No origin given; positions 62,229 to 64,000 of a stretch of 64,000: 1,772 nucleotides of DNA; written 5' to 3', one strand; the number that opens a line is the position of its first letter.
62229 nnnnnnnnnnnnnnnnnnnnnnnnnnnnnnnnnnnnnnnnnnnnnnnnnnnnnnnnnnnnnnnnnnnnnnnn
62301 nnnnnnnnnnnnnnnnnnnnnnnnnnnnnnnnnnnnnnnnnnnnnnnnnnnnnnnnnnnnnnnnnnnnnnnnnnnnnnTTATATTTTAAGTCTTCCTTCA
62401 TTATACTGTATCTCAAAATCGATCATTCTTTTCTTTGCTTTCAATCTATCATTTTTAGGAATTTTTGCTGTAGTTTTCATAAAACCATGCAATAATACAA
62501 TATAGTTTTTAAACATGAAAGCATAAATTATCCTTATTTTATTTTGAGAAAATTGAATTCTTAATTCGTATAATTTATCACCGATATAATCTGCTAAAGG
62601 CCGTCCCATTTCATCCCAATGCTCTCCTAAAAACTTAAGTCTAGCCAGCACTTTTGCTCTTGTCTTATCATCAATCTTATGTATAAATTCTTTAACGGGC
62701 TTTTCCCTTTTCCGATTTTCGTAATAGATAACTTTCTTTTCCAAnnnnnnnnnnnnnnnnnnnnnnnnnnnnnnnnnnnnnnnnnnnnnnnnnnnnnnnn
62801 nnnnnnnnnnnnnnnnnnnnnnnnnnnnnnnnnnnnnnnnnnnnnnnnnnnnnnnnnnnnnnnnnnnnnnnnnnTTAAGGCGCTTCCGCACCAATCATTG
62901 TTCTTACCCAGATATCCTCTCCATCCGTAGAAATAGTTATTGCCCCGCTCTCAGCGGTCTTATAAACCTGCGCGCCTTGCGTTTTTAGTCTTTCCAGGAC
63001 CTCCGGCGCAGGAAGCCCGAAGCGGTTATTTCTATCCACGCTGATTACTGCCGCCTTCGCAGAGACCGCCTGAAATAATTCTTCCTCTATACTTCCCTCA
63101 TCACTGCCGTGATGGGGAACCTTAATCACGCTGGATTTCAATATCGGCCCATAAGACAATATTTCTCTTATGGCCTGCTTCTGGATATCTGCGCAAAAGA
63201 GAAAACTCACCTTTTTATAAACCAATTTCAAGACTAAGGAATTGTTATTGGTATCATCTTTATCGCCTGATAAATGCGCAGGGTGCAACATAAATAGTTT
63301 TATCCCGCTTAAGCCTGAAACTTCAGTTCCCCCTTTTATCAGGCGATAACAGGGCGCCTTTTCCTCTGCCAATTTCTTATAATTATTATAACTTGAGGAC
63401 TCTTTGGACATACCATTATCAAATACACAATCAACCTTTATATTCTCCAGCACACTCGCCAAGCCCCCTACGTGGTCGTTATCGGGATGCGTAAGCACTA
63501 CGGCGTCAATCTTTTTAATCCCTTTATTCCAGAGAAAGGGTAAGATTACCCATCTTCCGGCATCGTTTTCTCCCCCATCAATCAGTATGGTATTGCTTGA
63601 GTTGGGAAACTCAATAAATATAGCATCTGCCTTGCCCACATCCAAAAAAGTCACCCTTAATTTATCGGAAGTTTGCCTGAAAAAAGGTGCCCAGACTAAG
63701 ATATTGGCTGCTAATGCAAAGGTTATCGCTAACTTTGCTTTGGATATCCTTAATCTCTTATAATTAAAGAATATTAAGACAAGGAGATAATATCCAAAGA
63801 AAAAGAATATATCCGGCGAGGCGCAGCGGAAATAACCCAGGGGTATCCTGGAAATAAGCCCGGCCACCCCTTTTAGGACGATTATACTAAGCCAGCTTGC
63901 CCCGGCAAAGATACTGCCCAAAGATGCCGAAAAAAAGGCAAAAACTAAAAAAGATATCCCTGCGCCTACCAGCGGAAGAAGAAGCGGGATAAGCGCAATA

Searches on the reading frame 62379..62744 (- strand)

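Call 5: search_protein_families(library=pfam, proteins=[window:62379-62744:-], max_evalue=0.1)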
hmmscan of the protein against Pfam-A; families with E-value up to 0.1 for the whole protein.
window:62379-62744:- (121 aa): 2 families
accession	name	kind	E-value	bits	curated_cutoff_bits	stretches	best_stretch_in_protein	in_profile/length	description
PF05973.20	Gp49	-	1.3e-21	76.8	23.9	1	19-107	1-89/90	Phage derived protein Gp49-like (DUF891)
PF11922.13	DUF3440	-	0.08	13.1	25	1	21-107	75-157/182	Domain of unknown function (DUF3440)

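Call 95: search_protein_families(library=ncbifam, proteins=[window:62379-62744:-], max_evalue=0.001)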
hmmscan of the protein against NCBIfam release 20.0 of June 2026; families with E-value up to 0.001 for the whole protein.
window:62379-62744:- (121 aa): 0 families

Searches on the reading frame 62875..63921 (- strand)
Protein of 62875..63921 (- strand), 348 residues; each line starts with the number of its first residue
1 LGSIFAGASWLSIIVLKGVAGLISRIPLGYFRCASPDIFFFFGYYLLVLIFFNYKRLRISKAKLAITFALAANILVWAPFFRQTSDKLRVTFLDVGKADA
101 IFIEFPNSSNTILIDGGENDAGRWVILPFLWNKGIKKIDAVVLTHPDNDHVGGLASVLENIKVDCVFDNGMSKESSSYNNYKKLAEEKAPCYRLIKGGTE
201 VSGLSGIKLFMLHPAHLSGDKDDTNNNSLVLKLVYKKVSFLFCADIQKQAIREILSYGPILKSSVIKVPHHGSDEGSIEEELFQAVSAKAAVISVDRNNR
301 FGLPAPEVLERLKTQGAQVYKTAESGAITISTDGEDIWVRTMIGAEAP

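Call 95: search_protein_families(library=ncbifam, proteins=[window:62875-63921:-], max_evalue=0.001)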
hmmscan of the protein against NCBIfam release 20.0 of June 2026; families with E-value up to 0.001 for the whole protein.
window:62875-63921:- (348 aa): 7 families
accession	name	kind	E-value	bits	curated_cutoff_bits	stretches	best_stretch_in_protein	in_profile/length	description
TIGR00361.1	ComEC_Rec2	equivalog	2.4e-41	141.7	190.05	1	23-326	378-663/663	DNA internalization-related competence protein ComEC/Rec2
NF049846.1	blaAHM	exception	8.2e-31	107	590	1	87-339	62-302/304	AHM family subclass B3-like metallo-beta-lactamase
NF008580.0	PRK11539.1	equivalog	2.7e-30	105.4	969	1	22-339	442-735/758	ComEC family protein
NF041809.1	Avs1a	equivalog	1e-14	54.1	420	2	216-314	243-343/387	AVAST type 1 anti-phage system MBL fold metallo-hydrolase Avs1a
NF058524.1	6A-MBL_enzyme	equivalog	5.7e-09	35.6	220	1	133-158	52-77/346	anti-phage 6A-MBL system MBL-fold protein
TIGR03675.1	arCOG00543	equivalog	3.1e-05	22.4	580.2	1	88-154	175-245/631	beta-CASP ribonuclease aCPSF1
TIGR02651.1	RNase_Z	equivalog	0.00026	20.1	292.95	1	99-163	19-77/302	ribonuclease Z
